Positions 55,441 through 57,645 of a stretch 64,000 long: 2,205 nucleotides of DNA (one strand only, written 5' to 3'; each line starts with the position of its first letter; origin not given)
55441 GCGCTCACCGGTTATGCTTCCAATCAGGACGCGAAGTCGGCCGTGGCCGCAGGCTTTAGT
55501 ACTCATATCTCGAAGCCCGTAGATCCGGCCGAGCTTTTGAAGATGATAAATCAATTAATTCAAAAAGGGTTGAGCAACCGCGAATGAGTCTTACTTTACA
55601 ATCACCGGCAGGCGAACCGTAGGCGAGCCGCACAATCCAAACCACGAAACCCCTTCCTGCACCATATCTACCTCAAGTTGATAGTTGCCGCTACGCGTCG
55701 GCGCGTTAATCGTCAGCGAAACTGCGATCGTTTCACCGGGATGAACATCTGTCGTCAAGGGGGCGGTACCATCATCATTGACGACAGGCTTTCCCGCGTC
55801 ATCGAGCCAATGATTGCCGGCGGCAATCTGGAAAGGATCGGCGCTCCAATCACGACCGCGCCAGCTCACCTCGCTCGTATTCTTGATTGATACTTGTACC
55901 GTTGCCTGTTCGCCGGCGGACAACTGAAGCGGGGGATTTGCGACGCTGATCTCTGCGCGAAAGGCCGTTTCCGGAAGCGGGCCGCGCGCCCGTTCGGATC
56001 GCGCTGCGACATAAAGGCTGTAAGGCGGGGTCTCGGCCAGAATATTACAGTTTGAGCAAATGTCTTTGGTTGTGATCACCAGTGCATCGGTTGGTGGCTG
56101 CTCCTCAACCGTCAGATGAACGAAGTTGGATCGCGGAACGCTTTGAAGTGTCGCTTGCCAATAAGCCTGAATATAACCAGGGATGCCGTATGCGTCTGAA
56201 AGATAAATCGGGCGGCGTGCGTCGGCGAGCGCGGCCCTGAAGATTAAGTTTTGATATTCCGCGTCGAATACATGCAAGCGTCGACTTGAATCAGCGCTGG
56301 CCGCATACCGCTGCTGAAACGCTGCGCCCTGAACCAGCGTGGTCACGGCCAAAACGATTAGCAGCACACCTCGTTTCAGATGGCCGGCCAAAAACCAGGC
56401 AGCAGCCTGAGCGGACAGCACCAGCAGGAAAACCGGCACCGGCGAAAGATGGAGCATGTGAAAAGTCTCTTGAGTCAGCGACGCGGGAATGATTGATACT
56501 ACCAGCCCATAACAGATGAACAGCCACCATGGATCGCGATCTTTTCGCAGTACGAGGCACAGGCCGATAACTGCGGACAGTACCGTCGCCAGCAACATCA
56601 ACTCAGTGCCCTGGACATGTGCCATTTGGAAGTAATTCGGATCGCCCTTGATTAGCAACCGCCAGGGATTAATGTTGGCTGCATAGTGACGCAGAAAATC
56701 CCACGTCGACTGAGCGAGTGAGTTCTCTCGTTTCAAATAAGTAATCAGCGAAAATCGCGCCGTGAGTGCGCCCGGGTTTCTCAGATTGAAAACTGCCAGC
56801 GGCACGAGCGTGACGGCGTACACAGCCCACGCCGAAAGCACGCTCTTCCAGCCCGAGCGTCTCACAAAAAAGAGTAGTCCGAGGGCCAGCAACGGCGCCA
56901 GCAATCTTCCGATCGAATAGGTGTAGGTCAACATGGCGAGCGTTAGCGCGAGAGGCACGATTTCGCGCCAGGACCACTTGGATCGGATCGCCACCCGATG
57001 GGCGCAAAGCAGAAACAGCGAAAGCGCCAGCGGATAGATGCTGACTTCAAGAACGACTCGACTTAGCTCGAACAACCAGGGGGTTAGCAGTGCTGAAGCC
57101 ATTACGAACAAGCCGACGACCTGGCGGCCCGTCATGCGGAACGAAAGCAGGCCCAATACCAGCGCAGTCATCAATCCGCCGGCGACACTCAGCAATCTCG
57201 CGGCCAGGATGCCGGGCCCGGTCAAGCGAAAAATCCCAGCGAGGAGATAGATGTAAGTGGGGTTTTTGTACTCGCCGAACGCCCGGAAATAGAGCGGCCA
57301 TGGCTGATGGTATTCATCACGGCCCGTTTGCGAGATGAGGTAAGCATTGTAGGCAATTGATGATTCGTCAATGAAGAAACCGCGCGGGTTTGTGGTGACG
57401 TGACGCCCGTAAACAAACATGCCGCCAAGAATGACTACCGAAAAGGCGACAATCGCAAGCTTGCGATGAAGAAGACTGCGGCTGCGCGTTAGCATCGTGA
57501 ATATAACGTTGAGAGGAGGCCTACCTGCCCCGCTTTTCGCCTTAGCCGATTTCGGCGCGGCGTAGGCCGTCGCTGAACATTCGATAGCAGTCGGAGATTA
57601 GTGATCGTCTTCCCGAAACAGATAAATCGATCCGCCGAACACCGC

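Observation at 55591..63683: The same ~100-aa Ig-like (NBR1-type) domain terminates four functionally different genes in one cluster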

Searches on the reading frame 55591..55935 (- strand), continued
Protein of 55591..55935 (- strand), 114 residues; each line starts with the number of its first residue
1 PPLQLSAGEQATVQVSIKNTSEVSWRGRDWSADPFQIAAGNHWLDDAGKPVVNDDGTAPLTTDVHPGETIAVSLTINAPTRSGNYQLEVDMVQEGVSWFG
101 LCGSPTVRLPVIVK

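Call 58: search_protein_families(library=pfam, proteins=[P0202, P0194, P0191, P0227, P0209, P0169, P0189, P0171, P0224, P0177], max_evalue=0.0001)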
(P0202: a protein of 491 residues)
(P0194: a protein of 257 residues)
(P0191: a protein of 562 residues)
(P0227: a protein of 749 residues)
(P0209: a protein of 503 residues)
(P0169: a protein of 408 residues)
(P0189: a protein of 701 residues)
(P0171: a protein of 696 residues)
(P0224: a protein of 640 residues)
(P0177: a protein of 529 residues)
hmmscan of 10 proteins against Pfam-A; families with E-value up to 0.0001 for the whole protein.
P0202 (491 aa): 7 families
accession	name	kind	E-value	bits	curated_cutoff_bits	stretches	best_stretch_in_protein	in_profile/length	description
PF08241.18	Methyltransf_11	-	9.3e-20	71.5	21.2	1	67-163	2-95/95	Methyltransferase domain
PF13649.12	Methyltransf_25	-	1.7e-17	64.3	27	1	66-159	2-97/97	Methyltransferase domain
PF08242.18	Methyltransf_12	-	1.6e-13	51.6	30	1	68-161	3-98/98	Methyltransferase domain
PF16158.11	N_BRCA1_IG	-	4.8e-13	50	28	2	318-398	8-90/108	Ig-like domain from next to BRCA1 gene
PF13489.12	Methyltransf_23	-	1.4e-11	44.9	27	1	60-170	21-123/164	Methyltransferase domain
PF13847.12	Methyltransf_31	-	1.3e-09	38.3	27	1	62-179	4-126/145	Methyltransferase domain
PF05401.17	NodS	-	2e-05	25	24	1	62-165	44-146/201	Nodulation protein S (NodS)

P0194 (257 aa): 1 family
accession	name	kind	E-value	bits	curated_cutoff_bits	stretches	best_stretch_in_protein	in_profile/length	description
PF16158.11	N_BRCA1_IG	-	1.9e-05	25.6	28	0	20-56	52-88/108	Ig-like domain from next to BRCA1 gene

P0191 (562 aa): 5 families
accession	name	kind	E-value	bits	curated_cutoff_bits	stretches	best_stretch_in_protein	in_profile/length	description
PF08241.18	Methyltransf_11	-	9.8e-21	74.7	21.2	1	66-163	1-95/95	Methyltransferase domain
PF13649.12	Methyltransf_25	-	1.4e-18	67.8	27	1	66-159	2-97/97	Methyltransferase domain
PF08242.18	Methyltransf_12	-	2.2e-15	57.6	30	1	66-160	1-97/98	Methyltransferase domain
PF13489.12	Methyltransf_23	-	4.1e-12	46.6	27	1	57-170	18-123/164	Methyltransferase domain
PF13847.12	Methyltransf_31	-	3e-11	43.6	27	1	64-167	6-113/145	Methyltransferase domain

P0227 (749 aa): 2 families
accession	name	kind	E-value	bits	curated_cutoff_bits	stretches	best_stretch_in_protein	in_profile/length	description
PF00534.26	Glycos_transf_1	-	3.7e-06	27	26.4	1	216-370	18-171/172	Glycosyl transferases group 1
PF16158.11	N_BRCA1_IG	-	7.8e-06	26.8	28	0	634-716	16-94/108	Ig-like domain from next to BRCA1 gene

P0209 (503 aa): 8 families
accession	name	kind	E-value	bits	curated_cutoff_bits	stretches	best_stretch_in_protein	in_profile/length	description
PF13649.12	Methyltransf_25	-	3.8e-19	69.6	27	1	66-159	2-97/97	Methyltransferase domain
PF08241.18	Methyltransf_11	-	9.7e-19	68.3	21.2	1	66-163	1-95/95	Methyltransferase domain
PF08242.18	Methyltransf_12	-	7.2e-16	59.2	30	1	66-161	1-98/98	Methyltransferase domain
PF13489.12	Methyltransf_23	-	5.2e-14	52.7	27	1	56-167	19-120/164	Methyltransferase domain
PF13847.12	Methyltransf_31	-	9.5e-11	42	27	1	61-167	3-113/145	Methyltransferase domain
PF16158.11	N_BRCA1_IG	-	8.6e-08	33.1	28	1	330-417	6-91/108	Ig-like domain from next to BRCA1 gene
PF05891.18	Methyltransf_PK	-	4.9e-07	30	27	1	60-163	54-159/218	AdoMet dependent proline di-methyltransferase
PF05401.17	NodS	-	3.6e-05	24.1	24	1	59-165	41-146/201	Nodulation protein S (NodS)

P0169 (408 aa): 1 family
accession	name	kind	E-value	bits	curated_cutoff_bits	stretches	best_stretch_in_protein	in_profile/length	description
PF16158.11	N_BRCA1_IG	-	1.1e-12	48.9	28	0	40-115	18-90/108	Ig-like domain from next to BRCA1 gene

P0189 (701 aa): 7 families
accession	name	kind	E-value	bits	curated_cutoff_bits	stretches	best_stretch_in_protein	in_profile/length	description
PF08241.18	Methyltransf_11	-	2.4e-19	70.2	21.2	1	103-202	1-94/95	Methyltransferase domain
PF13649.12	Methyltransf_25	-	3.4e-15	56.9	27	1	102-199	1-97/97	Methyltransferase domain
PF13847.12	Methyltransf_31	-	1.6e-13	51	27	1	99-209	4-114/145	Methyltransferase domain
PF16158.11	N_BRCA1_IG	-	6.5e-12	46.4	28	0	332-411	17-93/108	Ig-like domain from next to BRCA1 gene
PF13489.12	Methyltransf_23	-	1.7e-11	44.6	27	1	96-244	20-159/164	Methyltransferase domain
PF08242.18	Methyltransf_12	-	3.3e-11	44.2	30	1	103-200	1-97/98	Methyltransferase domain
PF01209.24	Ubie_methyltran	-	7.7e-07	29.1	20.1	1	99-219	48-167/233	ubiE/COQ5 methyltransferase family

P0171 (696 aa): 6 families
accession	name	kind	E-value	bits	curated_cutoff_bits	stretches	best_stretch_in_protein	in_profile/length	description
PF08241.18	Methyltransf_11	-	3.9e-19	69.5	21.2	1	100-200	1-95/95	Methyltransferase domain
PF13649.12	Methyltransf_25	-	1.7e-16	61.1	27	1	99-196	1-97/97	Methyltransferase domain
PF16158.11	N_BRCA1_IG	-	4.6e-16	59.7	28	2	585-680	7-100/108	Ig-like domain from next to BRCA1 gene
PF13489.12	Methyltransf_23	-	5e-16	59.3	27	1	95-241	22-159/164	Methyltransferase domain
PF13847.12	Methyltransf_31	-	4.2e-15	56.1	27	1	96-204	4-113/145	Methyltransferase domain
PF08242.18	Methyltransf_12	-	4.3e-13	50.3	30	1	100-198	1-98/98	Methyltransferase domain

P0224 (640 aa): 7 families
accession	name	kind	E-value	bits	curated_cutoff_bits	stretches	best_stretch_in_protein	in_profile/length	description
PF08241.18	Methyltransf_11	-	5.4e-18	65.9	21.2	1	32-130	1-94/95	Methyltransferase domain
PF13649.12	Methyltransf_25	-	1.1e-15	58.5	27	1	31-126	1-96/97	Methyltransferase domain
PF13489.12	Methyltransf_23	-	1.6e-10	41.4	27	1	25-138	20-123/164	Methyltransferase domain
PF08242.18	Methyltransf_12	-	1.9e-10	41.8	30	1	32-128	1-97/98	Methyltransferase domain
PF13847.12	Methyltransf_31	-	1.1e-09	38.5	27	1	28-135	4-113/145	Methyltransferase domain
PF01209.24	Ubie_methyltran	-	2.1e-09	37.5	20.1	1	24-133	44-153/233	ubiE/COQ5 methyltransferase family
PF22021.2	RbmA-like_FnIII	-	2.1e-05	24.8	27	0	452-484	67-99/111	RbmA-like, FnIII domain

P0177 (529 aa): 1 family
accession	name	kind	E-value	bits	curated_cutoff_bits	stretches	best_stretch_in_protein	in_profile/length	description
PF16158.11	N_BRCA1_IG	-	1.7e-14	54.7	28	0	177-285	5-107/108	Ig-like domain from next to BRCA1 gene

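Call 61: search_protein_families(library=pfam, proteins=[P0204, P0249, P0181, P0234, P0130, P0139], max_evalue=0.0001)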
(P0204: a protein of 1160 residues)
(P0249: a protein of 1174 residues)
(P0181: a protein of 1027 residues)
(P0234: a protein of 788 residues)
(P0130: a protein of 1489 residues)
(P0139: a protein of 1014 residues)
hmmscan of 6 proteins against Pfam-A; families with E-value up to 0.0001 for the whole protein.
P0204 (1160 aa): 2 families
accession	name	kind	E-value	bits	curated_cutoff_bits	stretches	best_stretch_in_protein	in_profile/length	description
PF00884.28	Sulfatase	-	7.9e-28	98.1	25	1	786-1071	2-301/301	Sulfatase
PF16158.11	N_BRCA1_IG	-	4.8e-19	69.3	28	1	295-375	11-92/108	Ig-like domain from next to BRCA1 gene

P0249 (1174 aa): 3 families
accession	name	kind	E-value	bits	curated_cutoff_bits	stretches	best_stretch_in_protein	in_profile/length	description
PF00884.28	Sulfatase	-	7.2e-29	101.5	25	1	793-1084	2-301/301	Sulfatase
PF16158.11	N_BRCA1_IG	-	1.2e-20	74.5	28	2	305-383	19-99/108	Ig-like domain from next to BRCA1 gene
PF10633.15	NPCBM_assoc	-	3e-05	24.5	24.4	0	295-371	2-72/78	NPCBM-associated, NEW3 domain of alpha-galactosidase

P0181 (1027 aa): 3 families
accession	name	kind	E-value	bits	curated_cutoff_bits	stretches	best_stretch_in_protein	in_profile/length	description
PF01510.30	Amidase_2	-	3.8e-15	56.8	26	1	217-374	4-130/131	N-acetylmuramoyl-L-alanine amidase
PF16158.11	N_BRCA1_IG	-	4.1e-15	56.7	28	0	535-617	19-101/108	Ig-like domain from next to BRCA1 gene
PF16353.11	LacZ_4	-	1.6e-05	25.6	27.3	0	555-610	16-68/87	Beta-galactosidase, domain 4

P0234 (788 aa): 1 family
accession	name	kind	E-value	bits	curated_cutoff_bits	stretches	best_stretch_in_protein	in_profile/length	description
PF16158.11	N_BRCA1_IG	-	1.1e-20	74.6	28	0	302-372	18-92/108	Ig-like domain from next to BRCA1 gene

P0130 (1489 aa): 5 families
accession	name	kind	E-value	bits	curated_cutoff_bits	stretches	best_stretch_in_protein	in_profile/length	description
PF00754.31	F5_F8_type_C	-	1.8e-51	174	28.2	3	1125-1230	5-121/127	F5/8 type C domain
PF01510.30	Amidase_2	-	5.5e-38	130.7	26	1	22-152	2-130/131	N-acetylmuramoyl-L-alanine amidase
PF22633.2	F5_F8_type_C_2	-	3.1e-36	124.3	27.8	3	1134-1219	2-91/91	NedA-like, galactose-binding domain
PF16158.11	N_BRCA1_IG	-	5.4e-30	104.6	28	1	882-973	7-97/108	Ig-like domain from next to BRCA1 gene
PF07705.17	CARDB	-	2.9e-06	27.9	22.7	0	618-641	11-34/101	CARDB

P0139 (1014 aa): 6 families
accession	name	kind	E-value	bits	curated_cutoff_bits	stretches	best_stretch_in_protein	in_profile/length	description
PF16158.11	N_BRCA1_IG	-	6.5e-37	126.8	28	3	665-753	6-94/108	Ig-like domain from next to BRCA1 gene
PF07676.18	PD40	-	4.1e-35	119.4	20.9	3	142-171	2-32/38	WD40-like Beta Propeller Repeat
PF00930.27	DPPIV_N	-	2.5e-10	40.1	22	0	239-311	1-74/354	Dipeptidyl peptidase IV (DPP IV) N-terminal region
PF07705.17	CARDB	-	6.9e-06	26.7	22.7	0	541-626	9-80/101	CARDB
PF25174.1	Beta-prop_THOC3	-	1.4e-05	24.7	305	0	61-208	9-148/272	THOC3 beta-propeller domain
PF00801.26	PKD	-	3e-05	24.4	23.5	0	596-634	6-41/80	PKD domain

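Call 63: list_cluster_members(proteins=[P0202, P0189, P0227, P0204, P0130, P0171])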
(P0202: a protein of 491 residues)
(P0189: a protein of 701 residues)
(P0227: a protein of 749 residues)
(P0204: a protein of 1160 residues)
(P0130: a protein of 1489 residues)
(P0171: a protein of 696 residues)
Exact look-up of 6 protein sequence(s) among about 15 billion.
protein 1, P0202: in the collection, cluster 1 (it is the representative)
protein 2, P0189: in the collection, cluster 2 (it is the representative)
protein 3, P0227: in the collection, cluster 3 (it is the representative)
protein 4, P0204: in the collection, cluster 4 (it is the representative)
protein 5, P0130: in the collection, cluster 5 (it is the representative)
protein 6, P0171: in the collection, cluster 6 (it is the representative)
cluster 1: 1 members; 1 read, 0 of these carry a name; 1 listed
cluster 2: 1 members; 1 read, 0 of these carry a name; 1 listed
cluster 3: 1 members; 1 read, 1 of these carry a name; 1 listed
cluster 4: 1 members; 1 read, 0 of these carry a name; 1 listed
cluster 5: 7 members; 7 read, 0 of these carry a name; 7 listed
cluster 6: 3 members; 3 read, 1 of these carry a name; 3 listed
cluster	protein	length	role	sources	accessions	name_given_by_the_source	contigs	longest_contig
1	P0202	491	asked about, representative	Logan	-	-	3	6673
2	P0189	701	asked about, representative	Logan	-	-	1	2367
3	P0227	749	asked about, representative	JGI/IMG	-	glycosyltransferase involved in cell wall biosynthesis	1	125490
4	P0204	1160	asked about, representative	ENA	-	-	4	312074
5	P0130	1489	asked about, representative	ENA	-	-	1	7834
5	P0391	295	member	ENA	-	-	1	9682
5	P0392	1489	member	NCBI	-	-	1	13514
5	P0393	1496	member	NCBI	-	-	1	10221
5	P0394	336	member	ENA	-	-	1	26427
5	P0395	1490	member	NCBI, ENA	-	-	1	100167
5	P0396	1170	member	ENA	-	-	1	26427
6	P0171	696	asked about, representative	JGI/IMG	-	SAM-dependent methyltransferase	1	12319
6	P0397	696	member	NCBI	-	-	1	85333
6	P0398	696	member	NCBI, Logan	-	-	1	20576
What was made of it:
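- Tried and rejected: Cluster-member look-up of outside FW proteins: gave no organism names (call 63).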

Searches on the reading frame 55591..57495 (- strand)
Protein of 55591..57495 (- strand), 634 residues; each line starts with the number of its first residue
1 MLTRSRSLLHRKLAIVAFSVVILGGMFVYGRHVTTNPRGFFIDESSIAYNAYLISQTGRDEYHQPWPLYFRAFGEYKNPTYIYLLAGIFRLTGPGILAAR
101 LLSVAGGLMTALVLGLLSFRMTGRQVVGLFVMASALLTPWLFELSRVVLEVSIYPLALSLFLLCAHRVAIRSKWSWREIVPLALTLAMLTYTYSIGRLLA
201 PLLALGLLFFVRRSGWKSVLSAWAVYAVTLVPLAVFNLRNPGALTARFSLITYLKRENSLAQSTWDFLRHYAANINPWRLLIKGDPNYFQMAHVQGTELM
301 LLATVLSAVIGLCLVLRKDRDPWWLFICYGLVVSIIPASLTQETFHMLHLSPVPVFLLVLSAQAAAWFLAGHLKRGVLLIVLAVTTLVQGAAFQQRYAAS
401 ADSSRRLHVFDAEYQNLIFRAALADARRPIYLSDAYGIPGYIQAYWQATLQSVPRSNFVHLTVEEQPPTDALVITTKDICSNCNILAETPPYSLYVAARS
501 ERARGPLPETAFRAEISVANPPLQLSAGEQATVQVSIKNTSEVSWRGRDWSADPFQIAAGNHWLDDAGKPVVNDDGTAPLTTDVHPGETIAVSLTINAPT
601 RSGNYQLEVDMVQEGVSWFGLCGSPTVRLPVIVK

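Call 3: search_protein_families(library=pfam, proteins=[window:55591-57495:-], max_evalue=0.1)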
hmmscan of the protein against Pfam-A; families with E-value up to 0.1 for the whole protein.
window:55591-57495:- (634 aa): 2 families
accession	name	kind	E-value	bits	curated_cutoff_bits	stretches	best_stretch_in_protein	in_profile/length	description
PF13231.12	PMT_2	-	0.00015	22.5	26.1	1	79-233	4-154/160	Dolichyl-phosphate-mannose-protein mannosyltransferase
PF16158.11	N_BRCA1_IG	-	0.00026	22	28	1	526-620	9-99/108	Ig-like domain from next to BRCA1 gene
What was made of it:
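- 55591..57495 (-): 634-aa GT-C-type (PMT_2-like) membrane glycosyltransferase with a C-terminal FW domain. About 11 TM segments, an acidic IDES motif in the first periplasmic loop, and a 240-aa periplasmic tail. Pfam PMT_2 E 1.5e-4 (below the gathering score) and PF16158 E 2.6e-4 (call 3).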

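Call 8: search_protein_families(library=ncbifam, proteins=[window:55591-57495:-], max_evalue=0.1)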
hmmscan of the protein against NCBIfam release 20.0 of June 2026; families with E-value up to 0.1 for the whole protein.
window:55591-57495:- (634 aa): 0 families
